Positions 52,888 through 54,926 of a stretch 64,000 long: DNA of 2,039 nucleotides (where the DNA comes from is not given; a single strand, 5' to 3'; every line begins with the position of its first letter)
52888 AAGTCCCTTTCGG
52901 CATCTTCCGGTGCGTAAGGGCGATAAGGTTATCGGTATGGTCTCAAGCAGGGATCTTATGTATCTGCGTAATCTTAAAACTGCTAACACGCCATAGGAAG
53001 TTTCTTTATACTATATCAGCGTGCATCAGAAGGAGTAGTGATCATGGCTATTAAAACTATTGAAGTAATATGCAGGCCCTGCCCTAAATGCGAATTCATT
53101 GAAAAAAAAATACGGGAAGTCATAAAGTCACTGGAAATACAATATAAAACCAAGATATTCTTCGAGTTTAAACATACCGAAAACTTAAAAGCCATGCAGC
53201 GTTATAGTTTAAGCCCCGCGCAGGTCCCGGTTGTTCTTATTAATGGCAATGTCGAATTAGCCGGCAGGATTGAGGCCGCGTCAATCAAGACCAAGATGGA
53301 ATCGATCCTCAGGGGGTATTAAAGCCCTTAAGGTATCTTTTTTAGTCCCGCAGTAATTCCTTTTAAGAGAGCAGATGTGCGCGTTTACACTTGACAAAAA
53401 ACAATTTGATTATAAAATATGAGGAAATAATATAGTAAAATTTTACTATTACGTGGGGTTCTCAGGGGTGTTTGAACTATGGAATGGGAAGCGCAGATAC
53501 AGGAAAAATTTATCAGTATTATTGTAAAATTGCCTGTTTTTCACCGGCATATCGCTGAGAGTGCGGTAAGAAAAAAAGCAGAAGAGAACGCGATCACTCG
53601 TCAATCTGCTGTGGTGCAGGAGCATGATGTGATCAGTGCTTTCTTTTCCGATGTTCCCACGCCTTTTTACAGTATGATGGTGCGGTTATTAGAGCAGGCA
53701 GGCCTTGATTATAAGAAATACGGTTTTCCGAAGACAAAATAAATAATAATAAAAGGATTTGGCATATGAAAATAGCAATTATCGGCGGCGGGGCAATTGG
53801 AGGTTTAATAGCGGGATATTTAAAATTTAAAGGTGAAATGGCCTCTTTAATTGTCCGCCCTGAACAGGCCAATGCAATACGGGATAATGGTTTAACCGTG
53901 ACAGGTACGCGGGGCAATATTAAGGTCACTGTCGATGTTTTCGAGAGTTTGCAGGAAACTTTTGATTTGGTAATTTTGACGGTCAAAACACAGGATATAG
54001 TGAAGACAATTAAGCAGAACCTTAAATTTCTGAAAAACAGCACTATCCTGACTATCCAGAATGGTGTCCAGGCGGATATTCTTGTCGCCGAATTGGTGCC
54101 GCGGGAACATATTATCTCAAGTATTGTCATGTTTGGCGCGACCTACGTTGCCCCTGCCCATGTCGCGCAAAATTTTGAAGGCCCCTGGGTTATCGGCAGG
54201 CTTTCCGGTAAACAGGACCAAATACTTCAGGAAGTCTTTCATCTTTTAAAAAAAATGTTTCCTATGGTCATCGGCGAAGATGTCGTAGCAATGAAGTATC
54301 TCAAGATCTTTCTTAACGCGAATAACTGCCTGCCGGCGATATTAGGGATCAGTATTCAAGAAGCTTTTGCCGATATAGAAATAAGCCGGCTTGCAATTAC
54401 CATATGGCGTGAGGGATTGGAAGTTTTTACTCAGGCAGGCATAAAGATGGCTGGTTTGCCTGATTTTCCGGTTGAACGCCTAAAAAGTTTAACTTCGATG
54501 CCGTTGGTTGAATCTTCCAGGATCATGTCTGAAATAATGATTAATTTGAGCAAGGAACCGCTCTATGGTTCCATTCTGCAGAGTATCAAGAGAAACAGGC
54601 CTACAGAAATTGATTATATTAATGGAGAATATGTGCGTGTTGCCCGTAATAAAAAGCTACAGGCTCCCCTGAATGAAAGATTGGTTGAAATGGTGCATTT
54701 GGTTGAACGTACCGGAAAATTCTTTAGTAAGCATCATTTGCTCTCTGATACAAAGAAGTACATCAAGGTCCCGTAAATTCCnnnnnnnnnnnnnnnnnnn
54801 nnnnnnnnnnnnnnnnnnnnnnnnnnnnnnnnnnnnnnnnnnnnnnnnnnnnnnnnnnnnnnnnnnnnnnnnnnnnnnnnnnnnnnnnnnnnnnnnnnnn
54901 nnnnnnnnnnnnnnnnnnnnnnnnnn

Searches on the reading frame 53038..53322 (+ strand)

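Call 22: search_protein_families(library=pfam, proteins=[window:53038-53322:+], max_evalue=0.1)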
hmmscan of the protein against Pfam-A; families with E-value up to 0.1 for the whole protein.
window:53038-53322:+ (94 aa): 4 families
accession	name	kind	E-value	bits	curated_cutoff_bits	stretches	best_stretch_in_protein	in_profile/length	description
PF13192.12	Thioredoxin_3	-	6e-09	36.2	24.8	1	7-79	2-66/76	Thioredoxin domain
PF25032.1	N-HEAT_ATR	-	0.024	13.7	27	1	15-45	109-139/547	Serine/threonine-protein kinase ATR, N-HEAT region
PF05768.20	Glrx-like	-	0.052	14.3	26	0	14-87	9-76/77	Glutaredoxin-like domain (DUF836)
PF00462.30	Glutaredoxin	-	0.089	13.5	22.9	0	15-71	9-58/60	Glutaredoxin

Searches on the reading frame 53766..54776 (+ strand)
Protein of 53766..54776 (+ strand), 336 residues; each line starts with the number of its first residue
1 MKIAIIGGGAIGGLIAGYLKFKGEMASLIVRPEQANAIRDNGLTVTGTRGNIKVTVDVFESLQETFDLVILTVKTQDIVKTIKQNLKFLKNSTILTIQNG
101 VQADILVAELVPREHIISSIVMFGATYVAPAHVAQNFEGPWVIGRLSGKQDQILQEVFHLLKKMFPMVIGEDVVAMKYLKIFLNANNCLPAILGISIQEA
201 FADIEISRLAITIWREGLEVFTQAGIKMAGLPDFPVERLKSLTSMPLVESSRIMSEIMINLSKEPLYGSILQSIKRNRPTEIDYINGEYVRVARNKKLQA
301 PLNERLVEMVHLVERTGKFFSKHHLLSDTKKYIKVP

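Call 3: search_protein_families(library=pfam, proteins=[window:53766-54776:+], max_evalue=0.01)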
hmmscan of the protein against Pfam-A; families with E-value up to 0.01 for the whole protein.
window:53766-54776:+ (336 aa): 5 families
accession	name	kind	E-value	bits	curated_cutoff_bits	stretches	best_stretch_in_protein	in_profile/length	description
PF02558.23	ApbA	-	4.8e-31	107.9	22.2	1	3-147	1-149/150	Ketopantoate reductase PanE/ApbA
PF08546.17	ApbA_C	-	2.3e-18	67.2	22.7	1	174-314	3-125/125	Ketopantoate reductase PanE/ApbA C terminal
PF01210.29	NAD_Gly3P_dh_N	-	7.8e-05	23.1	23.1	1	2-103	1-108/158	NAD-dependent glycerol-3-phosphate dehydrogenase N-terminus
PF03807.23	F420_oxidored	-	0.00012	23.1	21.6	1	2-99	1-93/94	NADP oxidoreductase coenzyme F420-dependent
PF02153.23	PDH_N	-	0.0014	18.6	26.5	1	52-163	32-147/154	Prephenate dehydrogenase, nucleotide-binding domain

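Call 4: search_protein_families(library=ncbifam, proteins=[window:53766-54776:+], max_evalue=0.01)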
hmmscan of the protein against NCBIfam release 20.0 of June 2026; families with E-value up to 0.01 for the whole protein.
window:53766-54776:+ (336 aa): 24 families
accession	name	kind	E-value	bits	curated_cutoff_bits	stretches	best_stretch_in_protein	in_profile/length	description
TIGR00745.1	apbA_panE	subfamily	4e-52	177.4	141.35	1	2-315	1-303/305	2-dehydropantoate 2-reductase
NF006083.0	PRK08229.1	equivalog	1.2e-41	142.9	371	1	1-328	3-333/341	2-dehydropantoate 2-reductase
NF005091.0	PRK06522.2-2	equivalog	1.7e-35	122.7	252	1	1-314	2-297/302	2-dehydropantoate 2-reductase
NF005092.1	PRK06522.2-3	equivalog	1.7e-35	122.6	500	2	1-229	1-230/296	2-dehydropantoate 2-reductase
NF005088.0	PRK06522.1-2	subfamily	2.7e-30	105.5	371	2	1-228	1-234/308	2-dehydropantoate 2-reductase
NF005093.0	PRK06522.2-4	equivalog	1.5e-27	96.8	308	1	1-195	4-201/304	2-dehydropantoate 2-reductase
NF005089.0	PRK06522.1-4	subfamily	2.5e-21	76.4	223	2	1-101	1-104/326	2-dehydropantoate 2-reductase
NF005087.0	PRK06522.1-1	equivalog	9.4e-21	74.2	351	2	1-184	1-180/296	2-dehydropantoate 2-reductase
NF005094.0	PRK06522.2-5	equivalog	1.2e-18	67.5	382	1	1-126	1-129/307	2-dehydropantoate 2-reductase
NF009541.0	PRK12921.1-1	equivalog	9.8e-17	61.2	338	1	2-309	7-288/297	oxidoreductase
NF004887.0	PRK06249.1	equivalog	1.3e-15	57.4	360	1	1-237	6-251/316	putative 2-dehydropantoate 2-reductase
NF004311.0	PRK05708.1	equivalog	1.7e-12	46.8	378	2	2-184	4-188/305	putative 2-dehydropantoate 2-reductase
NF009543.0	PRK12921.1-5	equivalog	3.6e-11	42.8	339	2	1-133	1-137/305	oxidoreductase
NF009542.0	PRK12921.1-4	equivalog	2.5e-10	40.2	288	1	1-101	2-98/286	oxidoreductase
NF005090.0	PRK06522.2-1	equivalog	8e-10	38.4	496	1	1-196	3-199/296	2-dehydropantoate 2-reductase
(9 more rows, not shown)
